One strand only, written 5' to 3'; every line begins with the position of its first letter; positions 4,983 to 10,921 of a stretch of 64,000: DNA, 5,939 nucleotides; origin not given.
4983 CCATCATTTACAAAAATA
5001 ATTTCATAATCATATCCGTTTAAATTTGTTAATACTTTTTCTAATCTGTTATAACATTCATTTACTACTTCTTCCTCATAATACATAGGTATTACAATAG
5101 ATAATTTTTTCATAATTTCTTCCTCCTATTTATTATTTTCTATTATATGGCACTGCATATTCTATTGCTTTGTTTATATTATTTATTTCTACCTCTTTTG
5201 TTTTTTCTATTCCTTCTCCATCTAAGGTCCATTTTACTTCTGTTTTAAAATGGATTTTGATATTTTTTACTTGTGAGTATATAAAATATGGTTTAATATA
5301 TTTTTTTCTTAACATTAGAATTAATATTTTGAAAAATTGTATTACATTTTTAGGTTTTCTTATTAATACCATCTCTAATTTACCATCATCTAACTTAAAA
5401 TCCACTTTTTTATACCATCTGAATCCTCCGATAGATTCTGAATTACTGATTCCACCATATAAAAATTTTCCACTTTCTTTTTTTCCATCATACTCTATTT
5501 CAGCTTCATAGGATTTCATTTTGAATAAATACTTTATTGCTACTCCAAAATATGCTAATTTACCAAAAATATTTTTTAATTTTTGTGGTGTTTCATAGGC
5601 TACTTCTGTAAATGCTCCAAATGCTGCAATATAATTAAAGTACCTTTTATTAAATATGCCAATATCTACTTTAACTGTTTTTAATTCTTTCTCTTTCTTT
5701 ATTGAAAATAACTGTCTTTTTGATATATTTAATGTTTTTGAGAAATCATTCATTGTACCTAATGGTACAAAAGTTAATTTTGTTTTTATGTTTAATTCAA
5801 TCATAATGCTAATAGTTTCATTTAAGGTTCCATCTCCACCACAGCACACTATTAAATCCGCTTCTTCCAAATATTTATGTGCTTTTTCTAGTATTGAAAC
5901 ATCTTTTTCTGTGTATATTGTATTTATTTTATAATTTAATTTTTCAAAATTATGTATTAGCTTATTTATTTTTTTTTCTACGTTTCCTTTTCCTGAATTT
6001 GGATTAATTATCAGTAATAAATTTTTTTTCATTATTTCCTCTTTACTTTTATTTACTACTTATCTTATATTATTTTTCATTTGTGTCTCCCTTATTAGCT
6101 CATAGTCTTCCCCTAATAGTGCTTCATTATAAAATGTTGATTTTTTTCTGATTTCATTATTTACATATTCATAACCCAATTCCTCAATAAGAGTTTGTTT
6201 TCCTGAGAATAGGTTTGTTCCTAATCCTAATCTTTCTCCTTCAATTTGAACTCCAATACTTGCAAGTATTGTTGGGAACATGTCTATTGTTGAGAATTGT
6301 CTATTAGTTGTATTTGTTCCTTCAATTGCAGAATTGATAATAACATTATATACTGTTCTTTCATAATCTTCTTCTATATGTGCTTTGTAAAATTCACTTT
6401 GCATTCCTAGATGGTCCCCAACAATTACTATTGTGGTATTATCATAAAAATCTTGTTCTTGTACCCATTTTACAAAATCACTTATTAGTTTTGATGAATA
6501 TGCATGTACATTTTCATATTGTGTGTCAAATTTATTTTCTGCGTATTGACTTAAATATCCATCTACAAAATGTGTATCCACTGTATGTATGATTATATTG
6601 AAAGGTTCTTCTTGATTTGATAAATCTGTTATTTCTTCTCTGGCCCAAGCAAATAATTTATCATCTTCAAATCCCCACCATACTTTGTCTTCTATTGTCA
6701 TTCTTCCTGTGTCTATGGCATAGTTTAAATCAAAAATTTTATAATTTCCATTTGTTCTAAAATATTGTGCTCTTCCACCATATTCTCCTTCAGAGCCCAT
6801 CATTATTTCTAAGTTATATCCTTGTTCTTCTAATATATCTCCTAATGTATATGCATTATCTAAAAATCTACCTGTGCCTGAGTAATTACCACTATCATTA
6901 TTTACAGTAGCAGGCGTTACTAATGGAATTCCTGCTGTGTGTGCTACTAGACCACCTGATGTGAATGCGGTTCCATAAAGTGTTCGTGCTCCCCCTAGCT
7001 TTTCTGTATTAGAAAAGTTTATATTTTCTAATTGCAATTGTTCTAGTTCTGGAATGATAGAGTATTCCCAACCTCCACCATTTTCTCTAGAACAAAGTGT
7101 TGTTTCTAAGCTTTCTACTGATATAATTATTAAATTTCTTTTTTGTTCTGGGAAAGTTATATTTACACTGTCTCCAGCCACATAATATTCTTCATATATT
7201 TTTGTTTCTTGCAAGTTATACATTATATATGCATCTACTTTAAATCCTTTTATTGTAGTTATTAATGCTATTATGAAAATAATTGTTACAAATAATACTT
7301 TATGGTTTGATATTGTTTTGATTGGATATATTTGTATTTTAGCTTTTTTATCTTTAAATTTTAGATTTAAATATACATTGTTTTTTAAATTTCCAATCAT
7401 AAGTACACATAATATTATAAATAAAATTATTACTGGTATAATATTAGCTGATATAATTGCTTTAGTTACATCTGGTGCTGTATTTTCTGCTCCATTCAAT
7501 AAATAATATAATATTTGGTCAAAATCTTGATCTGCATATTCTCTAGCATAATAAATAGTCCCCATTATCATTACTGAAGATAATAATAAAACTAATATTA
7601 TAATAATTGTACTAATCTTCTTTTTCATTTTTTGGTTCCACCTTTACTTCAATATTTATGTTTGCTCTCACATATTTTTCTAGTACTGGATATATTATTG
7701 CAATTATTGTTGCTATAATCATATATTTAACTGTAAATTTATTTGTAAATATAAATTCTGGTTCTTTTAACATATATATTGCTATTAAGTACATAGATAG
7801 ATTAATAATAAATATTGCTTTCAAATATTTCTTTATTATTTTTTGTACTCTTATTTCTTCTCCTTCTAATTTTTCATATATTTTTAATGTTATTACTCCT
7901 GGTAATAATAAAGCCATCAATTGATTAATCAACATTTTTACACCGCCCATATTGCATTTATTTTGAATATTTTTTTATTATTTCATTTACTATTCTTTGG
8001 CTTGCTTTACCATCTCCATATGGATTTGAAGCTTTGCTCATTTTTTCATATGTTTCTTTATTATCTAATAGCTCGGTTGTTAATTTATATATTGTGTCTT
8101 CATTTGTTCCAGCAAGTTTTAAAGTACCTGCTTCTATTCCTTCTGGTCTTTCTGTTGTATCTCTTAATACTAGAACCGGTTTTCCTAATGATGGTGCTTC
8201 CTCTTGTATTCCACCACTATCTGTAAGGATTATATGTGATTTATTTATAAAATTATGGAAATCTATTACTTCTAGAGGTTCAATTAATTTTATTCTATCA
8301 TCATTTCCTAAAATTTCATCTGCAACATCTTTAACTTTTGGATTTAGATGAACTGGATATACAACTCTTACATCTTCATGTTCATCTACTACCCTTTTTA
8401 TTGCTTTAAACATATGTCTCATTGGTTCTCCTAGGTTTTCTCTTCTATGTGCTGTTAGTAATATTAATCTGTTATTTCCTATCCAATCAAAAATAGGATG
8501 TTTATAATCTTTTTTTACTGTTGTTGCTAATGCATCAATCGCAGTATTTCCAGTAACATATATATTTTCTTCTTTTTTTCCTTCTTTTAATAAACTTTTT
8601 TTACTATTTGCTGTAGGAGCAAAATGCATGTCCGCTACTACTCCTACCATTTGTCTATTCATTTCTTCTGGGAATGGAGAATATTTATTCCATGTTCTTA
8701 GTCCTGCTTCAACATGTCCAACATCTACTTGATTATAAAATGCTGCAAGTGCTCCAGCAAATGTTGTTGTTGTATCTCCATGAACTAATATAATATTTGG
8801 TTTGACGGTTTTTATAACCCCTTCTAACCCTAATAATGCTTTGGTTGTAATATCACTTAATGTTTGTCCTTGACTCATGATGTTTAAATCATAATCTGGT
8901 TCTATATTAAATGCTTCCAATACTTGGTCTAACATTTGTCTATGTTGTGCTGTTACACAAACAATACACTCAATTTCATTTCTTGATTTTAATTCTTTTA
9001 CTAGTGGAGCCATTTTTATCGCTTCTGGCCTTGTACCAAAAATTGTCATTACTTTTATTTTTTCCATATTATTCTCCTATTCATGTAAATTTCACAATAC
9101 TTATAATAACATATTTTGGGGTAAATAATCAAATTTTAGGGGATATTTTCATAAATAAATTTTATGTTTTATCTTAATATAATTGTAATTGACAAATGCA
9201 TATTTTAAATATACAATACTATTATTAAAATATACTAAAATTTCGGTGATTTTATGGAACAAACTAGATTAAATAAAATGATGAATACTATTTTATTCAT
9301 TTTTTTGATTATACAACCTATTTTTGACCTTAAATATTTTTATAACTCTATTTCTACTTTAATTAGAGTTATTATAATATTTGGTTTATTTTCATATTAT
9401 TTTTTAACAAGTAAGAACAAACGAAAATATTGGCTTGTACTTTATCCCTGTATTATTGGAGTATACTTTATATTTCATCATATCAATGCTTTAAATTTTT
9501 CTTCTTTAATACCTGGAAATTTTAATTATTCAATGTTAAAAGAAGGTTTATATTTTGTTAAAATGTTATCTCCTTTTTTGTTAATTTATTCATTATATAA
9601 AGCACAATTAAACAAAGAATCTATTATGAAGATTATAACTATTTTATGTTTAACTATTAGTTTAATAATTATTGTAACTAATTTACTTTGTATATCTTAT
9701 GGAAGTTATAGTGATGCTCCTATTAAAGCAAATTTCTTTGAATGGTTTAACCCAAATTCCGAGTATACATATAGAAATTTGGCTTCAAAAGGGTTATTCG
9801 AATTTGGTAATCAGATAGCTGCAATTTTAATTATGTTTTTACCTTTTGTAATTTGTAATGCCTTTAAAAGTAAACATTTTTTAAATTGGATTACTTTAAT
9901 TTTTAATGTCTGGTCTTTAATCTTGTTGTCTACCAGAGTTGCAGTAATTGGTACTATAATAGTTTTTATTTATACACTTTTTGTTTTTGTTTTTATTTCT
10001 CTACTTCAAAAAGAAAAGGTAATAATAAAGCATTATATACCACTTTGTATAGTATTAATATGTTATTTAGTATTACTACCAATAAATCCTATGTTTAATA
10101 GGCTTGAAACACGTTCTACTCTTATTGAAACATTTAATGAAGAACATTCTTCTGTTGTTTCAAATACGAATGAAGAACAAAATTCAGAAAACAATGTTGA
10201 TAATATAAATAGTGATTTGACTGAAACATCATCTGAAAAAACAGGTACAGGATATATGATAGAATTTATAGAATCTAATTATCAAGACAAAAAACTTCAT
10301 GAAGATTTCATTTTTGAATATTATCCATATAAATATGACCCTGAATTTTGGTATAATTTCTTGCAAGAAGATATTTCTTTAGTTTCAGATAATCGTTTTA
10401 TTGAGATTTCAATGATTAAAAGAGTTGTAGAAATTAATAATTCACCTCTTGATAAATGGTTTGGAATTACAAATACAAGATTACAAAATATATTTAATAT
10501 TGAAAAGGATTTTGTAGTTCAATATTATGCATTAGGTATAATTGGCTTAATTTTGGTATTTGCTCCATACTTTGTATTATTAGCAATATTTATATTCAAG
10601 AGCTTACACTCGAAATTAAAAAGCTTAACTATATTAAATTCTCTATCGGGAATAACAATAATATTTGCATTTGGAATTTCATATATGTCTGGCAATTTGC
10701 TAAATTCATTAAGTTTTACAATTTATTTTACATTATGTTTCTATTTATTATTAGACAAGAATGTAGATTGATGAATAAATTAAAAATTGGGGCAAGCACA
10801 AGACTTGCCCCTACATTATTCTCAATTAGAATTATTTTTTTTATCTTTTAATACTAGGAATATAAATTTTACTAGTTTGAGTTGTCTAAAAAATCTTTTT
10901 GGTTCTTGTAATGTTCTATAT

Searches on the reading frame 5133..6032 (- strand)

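Call 9: search_protein_families(library=pfam, proteins=[window:5133-6032:-], max_evalue=0.001)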
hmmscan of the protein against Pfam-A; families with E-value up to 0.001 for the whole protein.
window:5133-6032:- (299 aa): 2 families
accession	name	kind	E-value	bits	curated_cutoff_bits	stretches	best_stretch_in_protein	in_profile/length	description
PF00781.29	DAGK_cat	-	3.2e-26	91.8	23.6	1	5-123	2-121/125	Diacylglycerol kinase catalytic domain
PF19279.4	YegS_C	-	7.3e-05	23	27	1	148-275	14-140/158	YegS C-terminal NAD kinase beta sandwich-like domain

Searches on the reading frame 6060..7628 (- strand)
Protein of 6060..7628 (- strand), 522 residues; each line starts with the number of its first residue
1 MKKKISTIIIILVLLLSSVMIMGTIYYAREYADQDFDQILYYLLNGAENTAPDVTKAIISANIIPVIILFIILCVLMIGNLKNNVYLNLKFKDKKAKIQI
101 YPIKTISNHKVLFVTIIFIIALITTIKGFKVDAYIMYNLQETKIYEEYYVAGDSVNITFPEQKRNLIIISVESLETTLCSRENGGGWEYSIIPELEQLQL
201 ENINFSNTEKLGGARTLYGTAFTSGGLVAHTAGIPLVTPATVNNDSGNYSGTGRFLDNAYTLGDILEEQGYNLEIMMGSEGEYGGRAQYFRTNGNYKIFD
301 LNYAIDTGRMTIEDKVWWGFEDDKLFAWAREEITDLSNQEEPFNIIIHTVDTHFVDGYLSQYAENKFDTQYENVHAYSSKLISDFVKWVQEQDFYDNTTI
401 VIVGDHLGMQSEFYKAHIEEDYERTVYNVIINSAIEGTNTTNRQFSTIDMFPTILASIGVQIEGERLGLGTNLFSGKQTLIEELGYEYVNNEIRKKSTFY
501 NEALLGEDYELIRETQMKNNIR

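Call 8: search_protein_families(library=pfam, proteins=[window:6060-7628:-], max_evalue=0.001)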
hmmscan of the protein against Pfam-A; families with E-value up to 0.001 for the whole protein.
window:6060-7628:- (522 aa): 1 family
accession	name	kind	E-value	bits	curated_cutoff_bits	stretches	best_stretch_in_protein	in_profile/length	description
PF00884.28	Sulfatase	-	1.5e-19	70.9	25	1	164-459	1-300/301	Sulfatase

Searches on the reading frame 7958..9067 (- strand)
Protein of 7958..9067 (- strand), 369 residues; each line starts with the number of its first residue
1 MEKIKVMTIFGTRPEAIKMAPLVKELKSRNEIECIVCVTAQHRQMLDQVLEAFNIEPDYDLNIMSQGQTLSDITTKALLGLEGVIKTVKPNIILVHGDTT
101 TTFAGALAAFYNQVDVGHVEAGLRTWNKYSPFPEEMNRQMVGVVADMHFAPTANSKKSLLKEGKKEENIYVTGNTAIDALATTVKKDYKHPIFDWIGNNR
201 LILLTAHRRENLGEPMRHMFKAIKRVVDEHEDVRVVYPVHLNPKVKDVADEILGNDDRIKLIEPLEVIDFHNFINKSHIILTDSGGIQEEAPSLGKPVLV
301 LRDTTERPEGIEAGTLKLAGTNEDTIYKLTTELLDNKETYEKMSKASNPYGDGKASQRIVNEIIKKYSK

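Call 8: search_protein_families(library=pfam, proteins=[window:7958-9067:-], max_evalue=0.001)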
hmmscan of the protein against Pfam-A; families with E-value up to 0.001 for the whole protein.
window:7958-9067:- (369 aa): 1 family
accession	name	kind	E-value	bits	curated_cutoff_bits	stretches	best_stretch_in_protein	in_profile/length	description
PF02350.25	Epimerase_2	-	8.8e-124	413.3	30.6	1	24-363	1-346/347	UDP-N-acetylglucosamine 2-epimerase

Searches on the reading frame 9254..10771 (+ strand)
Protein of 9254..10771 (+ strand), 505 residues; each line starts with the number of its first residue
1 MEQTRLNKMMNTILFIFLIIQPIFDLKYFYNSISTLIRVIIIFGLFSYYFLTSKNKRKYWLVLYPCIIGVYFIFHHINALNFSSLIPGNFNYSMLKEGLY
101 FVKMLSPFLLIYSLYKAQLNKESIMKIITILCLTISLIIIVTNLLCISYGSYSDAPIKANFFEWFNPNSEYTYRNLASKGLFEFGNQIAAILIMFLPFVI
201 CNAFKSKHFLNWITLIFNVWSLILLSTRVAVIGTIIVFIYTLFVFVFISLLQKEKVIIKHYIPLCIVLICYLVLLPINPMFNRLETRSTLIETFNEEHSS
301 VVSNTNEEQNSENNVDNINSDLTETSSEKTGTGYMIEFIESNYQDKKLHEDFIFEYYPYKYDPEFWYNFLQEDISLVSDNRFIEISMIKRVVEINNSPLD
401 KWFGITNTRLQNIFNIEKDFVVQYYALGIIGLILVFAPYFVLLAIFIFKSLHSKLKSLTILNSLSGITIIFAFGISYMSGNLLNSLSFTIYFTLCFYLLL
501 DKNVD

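Call 8: search_protein_families(library=pfam, proteins=[window:9254-10771:+], max_evalue=0.001)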
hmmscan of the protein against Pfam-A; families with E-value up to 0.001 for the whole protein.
window:9254-10771:+ (505 aa): 1 family
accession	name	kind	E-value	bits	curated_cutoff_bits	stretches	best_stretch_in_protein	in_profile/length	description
PF13425.11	O-antigen_lig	-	1.1e-64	219.4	31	1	9-499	3-455/462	O-antigen ligase like membrane protein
